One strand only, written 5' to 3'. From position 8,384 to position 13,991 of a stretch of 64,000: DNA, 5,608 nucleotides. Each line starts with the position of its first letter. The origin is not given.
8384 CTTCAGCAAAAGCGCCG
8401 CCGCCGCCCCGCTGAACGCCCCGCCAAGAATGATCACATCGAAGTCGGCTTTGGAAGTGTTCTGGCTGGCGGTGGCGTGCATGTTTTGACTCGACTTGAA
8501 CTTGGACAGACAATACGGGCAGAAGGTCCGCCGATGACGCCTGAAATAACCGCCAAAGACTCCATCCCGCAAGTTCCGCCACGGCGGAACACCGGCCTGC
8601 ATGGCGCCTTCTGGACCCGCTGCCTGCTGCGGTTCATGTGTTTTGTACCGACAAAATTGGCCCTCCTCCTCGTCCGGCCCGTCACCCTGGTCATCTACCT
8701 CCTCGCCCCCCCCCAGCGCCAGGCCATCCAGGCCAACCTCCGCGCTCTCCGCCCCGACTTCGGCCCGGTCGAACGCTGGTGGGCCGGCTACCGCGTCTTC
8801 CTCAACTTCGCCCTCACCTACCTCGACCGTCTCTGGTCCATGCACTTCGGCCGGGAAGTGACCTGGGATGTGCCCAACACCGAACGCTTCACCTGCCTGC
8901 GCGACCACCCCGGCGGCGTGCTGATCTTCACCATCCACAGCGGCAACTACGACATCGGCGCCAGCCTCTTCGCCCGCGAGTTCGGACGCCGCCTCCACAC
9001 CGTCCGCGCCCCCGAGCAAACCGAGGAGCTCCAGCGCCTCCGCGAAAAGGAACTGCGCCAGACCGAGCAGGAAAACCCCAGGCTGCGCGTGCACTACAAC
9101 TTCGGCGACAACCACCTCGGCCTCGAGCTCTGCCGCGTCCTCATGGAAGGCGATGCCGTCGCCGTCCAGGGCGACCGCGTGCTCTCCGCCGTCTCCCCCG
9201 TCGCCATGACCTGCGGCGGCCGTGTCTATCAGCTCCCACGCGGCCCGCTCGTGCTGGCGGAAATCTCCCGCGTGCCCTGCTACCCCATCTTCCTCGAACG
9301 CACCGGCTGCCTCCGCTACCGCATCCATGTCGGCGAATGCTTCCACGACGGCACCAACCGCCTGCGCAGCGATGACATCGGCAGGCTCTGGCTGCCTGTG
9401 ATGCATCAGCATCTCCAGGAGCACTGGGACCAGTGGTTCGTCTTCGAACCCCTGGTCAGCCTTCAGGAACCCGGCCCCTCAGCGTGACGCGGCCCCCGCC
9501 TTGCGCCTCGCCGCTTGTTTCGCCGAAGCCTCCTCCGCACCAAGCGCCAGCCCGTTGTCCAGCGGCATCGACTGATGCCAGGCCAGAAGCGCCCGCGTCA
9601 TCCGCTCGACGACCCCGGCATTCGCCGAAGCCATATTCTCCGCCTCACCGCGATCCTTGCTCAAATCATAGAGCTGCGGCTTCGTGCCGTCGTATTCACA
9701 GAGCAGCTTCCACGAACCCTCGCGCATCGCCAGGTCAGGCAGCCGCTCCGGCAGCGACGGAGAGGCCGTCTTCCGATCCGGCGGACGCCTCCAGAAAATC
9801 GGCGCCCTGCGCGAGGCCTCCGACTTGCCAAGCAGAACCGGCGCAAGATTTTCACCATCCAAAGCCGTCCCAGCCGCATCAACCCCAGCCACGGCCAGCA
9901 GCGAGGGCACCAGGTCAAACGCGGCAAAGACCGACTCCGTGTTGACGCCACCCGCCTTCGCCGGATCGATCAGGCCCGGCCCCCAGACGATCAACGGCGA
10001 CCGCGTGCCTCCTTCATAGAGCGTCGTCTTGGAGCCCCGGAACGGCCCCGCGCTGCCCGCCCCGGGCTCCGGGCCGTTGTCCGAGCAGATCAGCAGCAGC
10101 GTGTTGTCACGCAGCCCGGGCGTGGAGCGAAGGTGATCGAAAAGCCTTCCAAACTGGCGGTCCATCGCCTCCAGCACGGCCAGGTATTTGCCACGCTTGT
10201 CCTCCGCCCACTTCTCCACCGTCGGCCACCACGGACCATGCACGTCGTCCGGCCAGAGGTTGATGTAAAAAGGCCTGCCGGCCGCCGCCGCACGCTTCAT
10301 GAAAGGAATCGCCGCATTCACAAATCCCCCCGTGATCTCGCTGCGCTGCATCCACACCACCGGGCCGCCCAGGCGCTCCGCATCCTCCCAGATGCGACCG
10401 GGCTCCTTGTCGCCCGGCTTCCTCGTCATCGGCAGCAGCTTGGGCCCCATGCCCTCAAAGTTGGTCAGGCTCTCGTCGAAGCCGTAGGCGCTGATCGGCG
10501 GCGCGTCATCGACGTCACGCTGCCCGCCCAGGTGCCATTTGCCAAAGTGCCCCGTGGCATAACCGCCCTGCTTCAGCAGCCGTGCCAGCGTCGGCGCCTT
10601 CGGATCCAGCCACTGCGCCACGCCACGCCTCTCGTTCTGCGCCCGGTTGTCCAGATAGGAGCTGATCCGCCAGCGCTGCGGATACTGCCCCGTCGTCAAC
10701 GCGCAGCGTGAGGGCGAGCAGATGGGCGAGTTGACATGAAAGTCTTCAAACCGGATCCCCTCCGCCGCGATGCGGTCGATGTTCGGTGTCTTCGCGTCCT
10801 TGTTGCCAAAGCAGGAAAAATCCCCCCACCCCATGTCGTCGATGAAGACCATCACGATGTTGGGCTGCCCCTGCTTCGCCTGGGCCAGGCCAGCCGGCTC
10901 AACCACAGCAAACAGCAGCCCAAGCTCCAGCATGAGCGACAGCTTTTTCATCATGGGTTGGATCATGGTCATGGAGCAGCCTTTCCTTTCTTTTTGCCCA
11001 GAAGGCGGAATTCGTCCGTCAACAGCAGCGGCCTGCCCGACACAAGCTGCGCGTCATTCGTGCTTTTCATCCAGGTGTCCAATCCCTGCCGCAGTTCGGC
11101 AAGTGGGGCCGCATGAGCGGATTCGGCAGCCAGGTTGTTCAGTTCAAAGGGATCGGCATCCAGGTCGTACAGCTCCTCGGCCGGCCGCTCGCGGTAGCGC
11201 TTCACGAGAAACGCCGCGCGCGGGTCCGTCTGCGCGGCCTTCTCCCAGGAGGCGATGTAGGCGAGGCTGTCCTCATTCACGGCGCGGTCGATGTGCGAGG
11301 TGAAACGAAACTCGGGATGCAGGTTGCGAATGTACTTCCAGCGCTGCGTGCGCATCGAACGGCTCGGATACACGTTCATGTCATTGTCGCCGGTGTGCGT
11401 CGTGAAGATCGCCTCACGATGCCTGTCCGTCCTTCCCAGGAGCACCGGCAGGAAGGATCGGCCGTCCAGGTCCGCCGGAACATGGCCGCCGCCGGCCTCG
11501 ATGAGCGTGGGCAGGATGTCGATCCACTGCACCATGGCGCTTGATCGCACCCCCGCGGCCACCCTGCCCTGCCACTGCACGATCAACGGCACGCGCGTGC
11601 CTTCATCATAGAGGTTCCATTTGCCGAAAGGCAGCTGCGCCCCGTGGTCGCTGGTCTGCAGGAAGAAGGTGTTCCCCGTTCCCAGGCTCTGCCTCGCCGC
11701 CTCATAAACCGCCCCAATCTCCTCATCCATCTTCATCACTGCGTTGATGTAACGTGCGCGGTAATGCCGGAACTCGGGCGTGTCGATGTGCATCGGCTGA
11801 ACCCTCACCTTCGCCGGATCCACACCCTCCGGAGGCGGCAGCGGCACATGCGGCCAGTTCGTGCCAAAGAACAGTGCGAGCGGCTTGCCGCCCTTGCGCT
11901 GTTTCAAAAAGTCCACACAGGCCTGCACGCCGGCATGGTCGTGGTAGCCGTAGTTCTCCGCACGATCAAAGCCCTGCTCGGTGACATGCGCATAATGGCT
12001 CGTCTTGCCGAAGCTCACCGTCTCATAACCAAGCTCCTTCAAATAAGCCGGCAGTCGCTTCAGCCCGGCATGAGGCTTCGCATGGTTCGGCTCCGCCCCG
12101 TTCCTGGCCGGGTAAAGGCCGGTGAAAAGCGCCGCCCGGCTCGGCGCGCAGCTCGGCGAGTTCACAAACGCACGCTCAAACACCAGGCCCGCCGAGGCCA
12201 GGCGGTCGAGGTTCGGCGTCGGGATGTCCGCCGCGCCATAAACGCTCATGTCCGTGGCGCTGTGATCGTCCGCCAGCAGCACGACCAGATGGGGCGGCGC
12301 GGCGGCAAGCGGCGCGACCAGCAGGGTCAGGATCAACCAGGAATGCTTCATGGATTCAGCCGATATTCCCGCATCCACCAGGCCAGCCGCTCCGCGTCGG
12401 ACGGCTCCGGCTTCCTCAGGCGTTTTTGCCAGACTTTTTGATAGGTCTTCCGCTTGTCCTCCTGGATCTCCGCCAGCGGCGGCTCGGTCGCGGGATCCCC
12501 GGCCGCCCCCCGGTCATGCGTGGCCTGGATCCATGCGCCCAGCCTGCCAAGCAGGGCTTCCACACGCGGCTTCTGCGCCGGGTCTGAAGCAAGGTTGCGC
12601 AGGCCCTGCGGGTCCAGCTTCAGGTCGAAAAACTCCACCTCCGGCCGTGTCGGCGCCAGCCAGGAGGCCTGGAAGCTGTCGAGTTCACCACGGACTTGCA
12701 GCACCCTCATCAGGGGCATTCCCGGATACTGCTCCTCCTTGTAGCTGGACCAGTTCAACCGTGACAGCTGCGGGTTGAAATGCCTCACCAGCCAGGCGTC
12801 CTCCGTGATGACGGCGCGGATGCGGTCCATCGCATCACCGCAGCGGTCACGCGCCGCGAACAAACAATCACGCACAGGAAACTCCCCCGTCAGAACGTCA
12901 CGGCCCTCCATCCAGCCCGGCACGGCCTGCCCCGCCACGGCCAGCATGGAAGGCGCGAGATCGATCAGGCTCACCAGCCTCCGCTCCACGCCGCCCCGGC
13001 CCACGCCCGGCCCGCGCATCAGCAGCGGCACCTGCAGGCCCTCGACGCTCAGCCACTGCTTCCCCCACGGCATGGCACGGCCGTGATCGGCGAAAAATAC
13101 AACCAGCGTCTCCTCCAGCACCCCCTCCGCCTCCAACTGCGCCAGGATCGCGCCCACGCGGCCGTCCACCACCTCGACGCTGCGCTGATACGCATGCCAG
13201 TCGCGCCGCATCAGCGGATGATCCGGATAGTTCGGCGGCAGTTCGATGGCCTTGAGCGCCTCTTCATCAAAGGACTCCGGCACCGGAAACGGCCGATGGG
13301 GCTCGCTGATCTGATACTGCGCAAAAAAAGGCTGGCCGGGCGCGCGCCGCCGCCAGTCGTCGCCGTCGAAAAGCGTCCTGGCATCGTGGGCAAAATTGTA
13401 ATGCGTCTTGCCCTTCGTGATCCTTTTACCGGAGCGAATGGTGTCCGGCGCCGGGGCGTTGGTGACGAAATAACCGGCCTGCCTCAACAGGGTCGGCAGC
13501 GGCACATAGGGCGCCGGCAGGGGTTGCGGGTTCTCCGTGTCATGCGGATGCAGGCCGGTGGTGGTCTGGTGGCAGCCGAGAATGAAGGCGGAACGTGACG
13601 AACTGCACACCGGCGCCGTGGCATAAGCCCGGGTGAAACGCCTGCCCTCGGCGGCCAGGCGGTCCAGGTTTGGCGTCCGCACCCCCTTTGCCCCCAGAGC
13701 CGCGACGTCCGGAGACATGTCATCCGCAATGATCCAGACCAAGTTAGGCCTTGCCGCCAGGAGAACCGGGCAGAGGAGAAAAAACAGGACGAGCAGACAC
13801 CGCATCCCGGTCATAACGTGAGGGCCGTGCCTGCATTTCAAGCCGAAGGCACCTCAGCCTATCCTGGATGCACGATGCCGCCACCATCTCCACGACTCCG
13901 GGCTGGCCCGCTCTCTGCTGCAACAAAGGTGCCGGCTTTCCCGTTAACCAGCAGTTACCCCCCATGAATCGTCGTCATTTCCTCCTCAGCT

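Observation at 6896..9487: Orphan halogenase + LpxL-like acyltransferase pair: candidate halogenated membrane lipid pathway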

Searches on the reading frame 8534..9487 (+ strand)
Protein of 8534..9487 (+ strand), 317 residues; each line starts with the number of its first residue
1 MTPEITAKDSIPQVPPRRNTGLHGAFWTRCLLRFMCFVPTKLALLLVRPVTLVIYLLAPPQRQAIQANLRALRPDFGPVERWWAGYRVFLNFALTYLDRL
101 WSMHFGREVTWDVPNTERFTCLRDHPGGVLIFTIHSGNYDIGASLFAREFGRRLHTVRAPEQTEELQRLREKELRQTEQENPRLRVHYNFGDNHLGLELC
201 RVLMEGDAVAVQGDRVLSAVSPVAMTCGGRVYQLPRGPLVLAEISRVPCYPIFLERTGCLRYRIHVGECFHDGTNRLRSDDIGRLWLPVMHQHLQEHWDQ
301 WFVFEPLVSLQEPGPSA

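Call 4: search_protein_families(library=pfam, proteins=[window:8534-9484:+], max_evalue=0.01)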
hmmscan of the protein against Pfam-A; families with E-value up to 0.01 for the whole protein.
seq(317 aa): 0 families

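Call 5: search_protein_families(library=ncbifam, proteins=[window:8534-9484:+], max_evalue=0.01)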
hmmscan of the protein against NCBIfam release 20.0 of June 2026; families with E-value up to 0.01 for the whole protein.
seq(317 aa): 3 families
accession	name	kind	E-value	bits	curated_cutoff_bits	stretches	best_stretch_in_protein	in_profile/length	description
NF005919.0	PRK07920.1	equivalog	3.2e-05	23.1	209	1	107-307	99-292/311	phosphatidylinositol mannoside acyltransferase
NF005120.0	PRK06553.1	equivalog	0.0007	19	273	1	95-164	98-169/308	lipid A biosynthesis lauroyl acyltransferase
NF006270.0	PRK08419.1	equivalog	0.0025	17.2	248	1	29-153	11-139/298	lipid A biosynthesis lauroyl acyltransferase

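Call 31: find_homologous_proteins(query=window:8534-9487:+)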
Query window:8534-9487:+ (317 aa): 398 proteins with E <= 0.001 among 3286 candidates; the best 120 are listed.
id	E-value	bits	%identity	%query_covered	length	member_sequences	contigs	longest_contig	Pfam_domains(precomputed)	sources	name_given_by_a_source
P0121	8.4e-213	724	97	100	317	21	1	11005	-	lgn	-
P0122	7.3e-182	622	94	89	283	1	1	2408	-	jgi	jgi:predicted LPLAT superfamily acyltransferase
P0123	8.1e-173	592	80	98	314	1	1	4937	PF03279.19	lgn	-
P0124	1.4e-172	591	80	99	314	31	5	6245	PF03279.19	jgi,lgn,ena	-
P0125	1.3e-164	565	75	98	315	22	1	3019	PF03279.19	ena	-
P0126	1.8e-160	551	73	98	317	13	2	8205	PF03279.19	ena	-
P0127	7.6e-159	546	73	98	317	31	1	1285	-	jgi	jgi:predicted LPLAT superfamily acyltransferase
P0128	1.4e-156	539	74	100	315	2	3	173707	-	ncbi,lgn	-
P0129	3.7e-156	537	81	88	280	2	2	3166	PF03279.19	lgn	-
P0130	4.0e-155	534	72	99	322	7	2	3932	PF03279.19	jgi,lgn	jgi:predicted LPLAT superfamily acyltransferase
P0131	5.6e-155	533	72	98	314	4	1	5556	PF03279.19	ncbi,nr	ncbi:MAG: hypothetical protein LDL31_06665 [Prosthecobacter sp.]|nr:hypothetical protein [Prosthecob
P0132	5.8e-155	533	72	99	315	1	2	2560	PF03279.19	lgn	-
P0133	1.4e-154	532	72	97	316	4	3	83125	PF03279.19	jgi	jgi:predicted LPLAT superfamily acyltransferase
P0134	1.2e-152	526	68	98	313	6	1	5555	-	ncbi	ncbi:MAG: hypothetical protein ABL974_12190 [Prosthecobacter sp.]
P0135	1.4e-152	526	71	99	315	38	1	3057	PF03279.19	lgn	-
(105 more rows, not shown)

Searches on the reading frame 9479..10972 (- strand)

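Call 79: search_protein_families(library=pfam, proteins=[window:9479-10972:-], max_evalue=0.0001)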
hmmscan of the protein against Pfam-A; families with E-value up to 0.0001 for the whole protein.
window:9479-10972:- (497 aa): 2 families
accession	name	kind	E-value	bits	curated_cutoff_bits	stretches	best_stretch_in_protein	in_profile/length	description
PF00884.28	Sulfatase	-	1.3e-45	156.4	25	1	37-364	1-301/301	Sulfatase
PF16347.10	SGSH_C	-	1.4e-07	32.2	29.3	1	315-462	8-148/154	N-sulphoglucosamine sulphohydrolase, C-terminal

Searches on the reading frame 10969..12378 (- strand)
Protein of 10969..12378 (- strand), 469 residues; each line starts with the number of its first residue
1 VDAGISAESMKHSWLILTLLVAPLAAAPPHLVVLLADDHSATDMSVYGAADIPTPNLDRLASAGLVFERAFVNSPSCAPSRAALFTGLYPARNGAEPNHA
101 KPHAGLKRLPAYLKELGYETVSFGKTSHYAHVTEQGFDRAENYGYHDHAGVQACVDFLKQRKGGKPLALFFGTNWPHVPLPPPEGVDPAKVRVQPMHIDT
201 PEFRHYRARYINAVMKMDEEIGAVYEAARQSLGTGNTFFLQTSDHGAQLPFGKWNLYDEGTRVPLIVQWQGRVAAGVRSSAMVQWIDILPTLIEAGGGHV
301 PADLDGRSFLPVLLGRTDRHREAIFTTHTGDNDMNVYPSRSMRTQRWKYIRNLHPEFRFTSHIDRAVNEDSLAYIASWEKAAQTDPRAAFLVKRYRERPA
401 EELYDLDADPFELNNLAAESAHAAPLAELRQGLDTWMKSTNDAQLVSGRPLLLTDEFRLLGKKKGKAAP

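Call 79: search_protein_families(library=pfam, proteins=[window:10969-12378:-], max_evalue=0.0001)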
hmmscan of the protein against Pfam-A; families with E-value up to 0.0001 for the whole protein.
window:10969-12378:- (469 aa): 3 families
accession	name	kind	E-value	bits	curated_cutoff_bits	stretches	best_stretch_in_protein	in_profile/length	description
PF00884.28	Sulfatase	-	4.2e-43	148.2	25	1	29-296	1-299/301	Sulfatase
PF16347.10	SGSH_C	-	3.5e-22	79.7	29.3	1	251-352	6-109/154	N-sulphoglucosamine sulphohydrolase, C-terminal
PF01663.27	Phosphodiest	-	3e-05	24.2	23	0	33-94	3-61/342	Type I phosphodiesterase / nucleotide pyrophosphatase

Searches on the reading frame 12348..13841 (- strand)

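Call 79: search_protein_families(library=pfam, proteins=[window:12348-13841:-], max_evalue=0.0001)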
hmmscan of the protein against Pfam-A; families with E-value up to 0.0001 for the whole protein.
window:12348-13841:- (497 aa): 3 families
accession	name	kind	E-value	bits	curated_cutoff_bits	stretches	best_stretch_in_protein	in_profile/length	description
PF00884.28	Sulfatase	-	3.6e-39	135.3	25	1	32-304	1-300/301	Sulfatase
PF16347.10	SGSH_C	-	5.9e-09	36.7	29.3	1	260-316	7-64/154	N-sulphoglucosamine sulphohydrolase, C-terminal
PF02995.22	DUF229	-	5.7e-05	22.4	25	1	216-255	304-343/496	Protein of unknown function (DUF229)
